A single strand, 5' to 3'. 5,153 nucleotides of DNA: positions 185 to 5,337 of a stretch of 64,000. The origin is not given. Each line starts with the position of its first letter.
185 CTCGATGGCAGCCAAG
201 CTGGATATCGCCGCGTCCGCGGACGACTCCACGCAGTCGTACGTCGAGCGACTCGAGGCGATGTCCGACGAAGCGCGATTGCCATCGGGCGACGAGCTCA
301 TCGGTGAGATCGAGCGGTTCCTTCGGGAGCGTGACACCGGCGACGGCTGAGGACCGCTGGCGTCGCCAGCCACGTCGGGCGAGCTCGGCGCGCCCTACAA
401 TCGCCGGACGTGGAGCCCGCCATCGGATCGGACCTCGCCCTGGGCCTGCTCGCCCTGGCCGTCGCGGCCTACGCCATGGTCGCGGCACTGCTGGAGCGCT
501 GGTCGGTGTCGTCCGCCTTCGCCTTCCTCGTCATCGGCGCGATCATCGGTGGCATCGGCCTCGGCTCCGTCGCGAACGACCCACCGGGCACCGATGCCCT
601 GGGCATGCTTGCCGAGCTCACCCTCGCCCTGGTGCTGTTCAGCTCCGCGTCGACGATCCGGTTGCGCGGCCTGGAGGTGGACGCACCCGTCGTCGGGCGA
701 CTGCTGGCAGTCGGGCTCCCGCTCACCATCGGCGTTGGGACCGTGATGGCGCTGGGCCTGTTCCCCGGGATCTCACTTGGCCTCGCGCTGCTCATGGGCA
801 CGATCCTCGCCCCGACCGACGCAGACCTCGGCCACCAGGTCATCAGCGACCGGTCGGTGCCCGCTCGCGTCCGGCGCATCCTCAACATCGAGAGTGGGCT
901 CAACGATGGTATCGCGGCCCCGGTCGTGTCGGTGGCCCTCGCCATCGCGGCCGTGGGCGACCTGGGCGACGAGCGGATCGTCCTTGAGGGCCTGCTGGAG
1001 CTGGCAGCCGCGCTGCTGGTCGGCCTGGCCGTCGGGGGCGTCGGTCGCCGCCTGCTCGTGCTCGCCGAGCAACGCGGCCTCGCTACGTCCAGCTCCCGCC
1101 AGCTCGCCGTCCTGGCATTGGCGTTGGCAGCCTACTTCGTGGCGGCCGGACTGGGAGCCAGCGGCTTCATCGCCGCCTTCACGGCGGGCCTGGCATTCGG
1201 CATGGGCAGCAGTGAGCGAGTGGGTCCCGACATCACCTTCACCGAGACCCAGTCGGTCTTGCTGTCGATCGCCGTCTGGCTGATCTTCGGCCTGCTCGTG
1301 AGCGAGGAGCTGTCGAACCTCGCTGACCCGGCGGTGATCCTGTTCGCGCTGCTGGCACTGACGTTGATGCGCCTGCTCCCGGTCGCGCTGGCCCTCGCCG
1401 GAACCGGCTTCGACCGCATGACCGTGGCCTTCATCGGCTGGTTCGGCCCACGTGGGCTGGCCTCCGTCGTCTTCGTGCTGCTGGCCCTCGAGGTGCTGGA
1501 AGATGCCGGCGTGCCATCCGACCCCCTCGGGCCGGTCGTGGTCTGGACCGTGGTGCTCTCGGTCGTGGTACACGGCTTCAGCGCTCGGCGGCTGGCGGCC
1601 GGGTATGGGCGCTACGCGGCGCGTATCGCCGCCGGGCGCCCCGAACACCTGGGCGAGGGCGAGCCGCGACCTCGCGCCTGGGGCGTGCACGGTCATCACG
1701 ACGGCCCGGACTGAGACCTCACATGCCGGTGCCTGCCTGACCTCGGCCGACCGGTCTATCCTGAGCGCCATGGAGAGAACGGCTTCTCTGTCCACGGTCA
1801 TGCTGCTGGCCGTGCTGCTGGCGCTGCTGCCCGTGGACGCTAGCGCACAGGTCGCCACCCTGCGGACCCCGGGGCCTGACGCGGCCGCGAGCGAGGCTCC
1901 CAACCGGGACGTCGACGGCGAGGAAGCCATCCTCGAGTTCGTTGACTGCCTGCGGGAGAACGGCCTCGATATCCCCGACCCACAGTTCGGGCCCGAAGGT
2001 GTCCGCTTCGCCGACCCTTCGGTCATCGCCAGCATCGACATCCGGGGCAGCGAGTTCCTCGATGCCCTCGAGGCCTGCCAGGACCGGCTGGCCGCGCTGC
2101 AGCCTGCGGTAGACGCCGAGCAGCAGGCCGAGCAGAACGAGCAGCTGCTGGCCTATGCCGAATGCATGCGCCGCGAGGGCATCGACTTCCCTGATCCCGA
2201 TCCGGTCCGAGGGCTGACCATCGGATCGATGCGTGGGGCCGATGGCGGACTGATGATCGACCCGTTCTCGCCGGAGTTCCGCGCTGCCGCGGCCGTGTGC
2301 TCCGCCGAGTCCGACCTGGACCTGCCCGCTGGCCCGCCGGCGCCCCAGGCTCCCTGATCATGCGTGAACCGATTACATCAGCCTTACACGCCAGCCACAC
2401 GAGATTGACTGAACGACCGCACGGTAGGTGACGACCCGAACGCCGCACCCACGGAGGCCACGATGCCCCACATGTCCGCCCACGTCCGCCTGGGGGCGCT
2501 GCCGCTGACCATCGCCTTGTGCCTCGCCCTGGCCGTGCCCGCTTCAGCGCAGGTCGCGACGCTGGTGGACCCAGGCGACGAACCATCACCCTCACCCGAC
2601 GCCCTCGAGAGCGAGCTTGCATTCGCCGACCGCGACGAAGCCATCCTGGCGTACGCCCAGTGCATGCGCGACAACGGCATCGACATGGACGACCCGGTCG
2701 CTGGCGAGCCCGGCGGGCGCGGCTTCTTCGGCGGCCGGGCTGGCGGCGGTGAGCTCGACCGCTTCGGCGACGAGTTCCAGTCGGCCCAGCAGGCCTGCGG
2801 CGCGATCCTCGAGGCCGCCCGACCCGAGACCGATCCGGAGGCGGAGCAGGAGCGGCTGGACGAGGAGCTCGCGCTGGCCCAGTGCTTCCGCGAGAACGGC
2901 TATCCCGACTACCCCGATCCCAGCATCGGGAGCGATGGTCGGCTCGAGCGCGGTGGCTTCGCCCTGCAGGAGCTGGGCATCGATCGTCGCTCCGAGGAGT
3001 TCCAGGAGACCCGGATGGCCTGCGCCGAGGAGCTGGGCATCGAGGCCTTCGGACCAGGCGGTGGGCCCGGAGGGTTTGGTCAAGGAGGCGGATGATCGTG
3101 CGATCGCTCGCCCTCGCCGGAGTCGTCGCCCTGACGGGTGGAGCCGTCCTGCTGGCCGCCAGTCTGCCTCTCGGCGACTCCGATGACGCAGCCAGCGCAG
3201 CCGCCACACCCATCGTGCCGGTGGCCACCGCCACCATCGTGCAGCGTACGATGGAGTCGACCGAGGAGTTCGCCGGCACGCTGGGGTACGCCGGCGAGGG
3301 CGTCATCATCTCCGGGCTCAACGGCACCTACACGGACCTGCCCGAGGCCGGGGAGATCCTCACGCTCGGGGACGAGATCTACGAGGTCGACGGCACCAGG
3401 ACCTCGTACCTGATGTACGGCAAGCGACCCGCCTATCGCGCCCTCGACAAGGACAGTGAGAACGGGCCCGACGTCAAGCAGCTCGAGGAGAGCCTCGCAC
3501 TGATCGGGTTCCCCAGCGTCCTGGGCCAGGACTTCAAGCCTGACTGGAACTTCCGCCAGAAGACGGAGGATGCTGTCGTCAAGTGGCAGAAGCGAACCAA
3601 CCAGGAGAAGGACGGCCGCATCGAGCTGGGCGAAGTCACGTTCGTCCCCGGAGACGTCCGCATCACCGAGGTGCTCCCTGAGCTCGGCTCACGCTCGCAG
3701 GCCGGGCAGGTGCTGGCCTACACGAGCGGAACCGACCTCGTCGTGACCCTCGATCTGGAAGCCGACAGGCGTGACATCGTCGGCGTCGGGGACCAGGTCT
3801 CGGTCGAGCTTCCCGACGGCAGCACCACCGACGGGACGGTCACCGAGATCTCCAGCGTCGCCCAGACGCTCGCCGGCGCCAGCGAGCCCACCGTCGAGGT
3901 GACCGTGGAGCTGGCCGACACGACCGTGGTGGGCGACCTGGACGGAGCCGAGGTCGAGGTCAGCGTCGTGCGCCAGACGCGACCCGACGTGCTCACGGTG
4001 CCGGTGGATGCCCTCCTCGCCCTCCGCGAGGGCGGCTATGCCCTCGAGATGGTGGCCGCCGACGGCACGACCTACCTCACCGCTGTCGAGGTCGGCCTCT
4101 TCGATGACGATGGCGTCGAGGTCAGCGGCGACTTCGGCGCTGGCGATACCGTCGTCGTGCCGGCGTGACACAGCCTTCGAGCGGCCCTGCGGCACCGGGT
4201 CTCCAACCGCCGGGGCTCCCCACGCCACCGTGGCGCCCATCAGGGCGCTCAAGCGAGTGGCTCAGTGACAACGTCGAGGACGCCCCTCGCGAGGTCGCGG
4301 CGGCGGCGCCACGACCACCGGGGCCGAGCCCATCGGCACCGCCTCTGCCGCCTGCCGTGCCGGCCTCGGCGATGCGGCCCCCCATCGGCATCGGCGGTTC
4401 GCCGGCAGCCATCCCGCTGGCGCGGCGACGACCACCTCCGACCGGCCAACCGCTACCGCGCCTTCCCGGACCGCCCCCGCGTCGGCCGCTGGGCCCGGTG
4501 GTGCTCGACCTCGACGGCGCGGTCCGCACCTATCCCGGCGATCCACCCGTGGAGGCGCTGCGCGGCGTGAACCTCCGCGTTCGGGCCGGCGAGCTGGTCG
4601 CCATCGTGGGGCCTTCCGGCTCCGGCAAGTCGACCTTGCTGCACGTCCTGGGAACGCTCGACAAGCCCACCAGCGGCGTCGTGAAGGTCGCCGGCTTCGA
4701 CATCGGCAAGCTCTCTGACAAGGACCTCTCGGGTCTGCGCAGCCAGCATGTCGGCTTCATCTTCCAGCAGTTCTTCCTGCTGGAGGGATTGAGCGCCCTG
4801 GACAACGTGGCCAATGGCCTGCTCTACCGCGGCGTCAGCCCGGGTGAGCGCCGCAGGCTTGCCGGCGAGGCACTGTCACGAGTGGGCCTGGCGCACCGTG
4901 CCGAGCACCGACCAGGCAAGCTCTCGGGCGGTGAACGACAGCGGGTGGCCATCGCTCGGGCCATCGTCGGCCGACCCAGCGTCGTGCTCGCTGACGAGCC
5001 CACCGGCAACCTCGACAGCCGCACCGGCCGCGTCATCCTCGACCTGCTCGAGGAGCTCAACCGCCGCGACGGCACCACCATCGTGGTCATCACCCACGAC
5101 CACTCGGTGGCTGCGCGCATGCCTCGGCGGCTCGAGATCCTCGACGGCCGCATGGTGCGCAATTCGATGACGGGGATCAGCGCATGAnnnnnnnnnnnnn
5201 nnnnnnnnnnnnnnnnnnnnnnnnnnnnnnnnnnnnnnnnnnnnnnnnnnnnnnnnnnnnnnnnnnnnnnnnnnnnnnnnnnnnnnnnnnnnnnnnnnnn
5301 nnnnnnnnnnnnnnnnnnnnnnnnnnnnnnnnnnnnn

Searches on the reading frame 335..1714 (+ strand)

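Call 36: search_protein_families(library=pfam, proteins=[window:335-1714:+], max_evalue=0.00001)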
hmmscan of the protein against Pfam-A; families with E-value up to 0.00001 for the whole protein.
window:335-1714:+ (459 aa): 1 family
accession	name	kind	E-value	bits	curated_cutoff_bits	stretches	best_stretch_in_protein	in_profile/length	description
PF00999.27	Na_H_Exchanger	-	1.5e-40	139.7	26.2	1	46-420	4-372/375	Sodium/hydrogen exchanger, transmembrane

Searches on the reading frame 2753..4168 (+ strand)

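Call 36: search_protein_families(library=pfam, proteins=[window:2753-4168:+], max_evalue=0.00001)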
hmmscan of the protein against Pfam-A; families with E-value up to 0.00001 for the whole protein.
window:2753-4168:+ (471 aa): 1 family
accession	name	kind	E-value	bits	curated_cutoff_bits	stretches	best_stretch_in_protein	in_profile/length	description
PF13437.12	HlyD_3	-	4e-06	28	22.2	0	298-389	4-95/106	HlyD family secretion protein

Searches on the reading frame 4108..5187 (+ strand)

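Call 36: search_protein_families(library=pfam, proteins=[window:4108-5187:+], max_evalue=0.00001)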
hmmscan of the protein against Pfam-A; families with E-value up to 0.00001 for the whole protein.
window:4108-5187:+ (359 aa): 2 families
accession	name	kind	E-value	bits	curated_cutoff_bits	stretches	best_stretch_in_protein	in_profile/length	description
PF00005.33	ABC_tran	-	7.5e-32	111.2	25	1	151-299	1-136/137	ABC transporter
PF13304.12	AAA_21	-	4.6e-06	27.4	27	0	163-185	1-26/304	AAA domain, putative AbiEii toxin, Type IV TA system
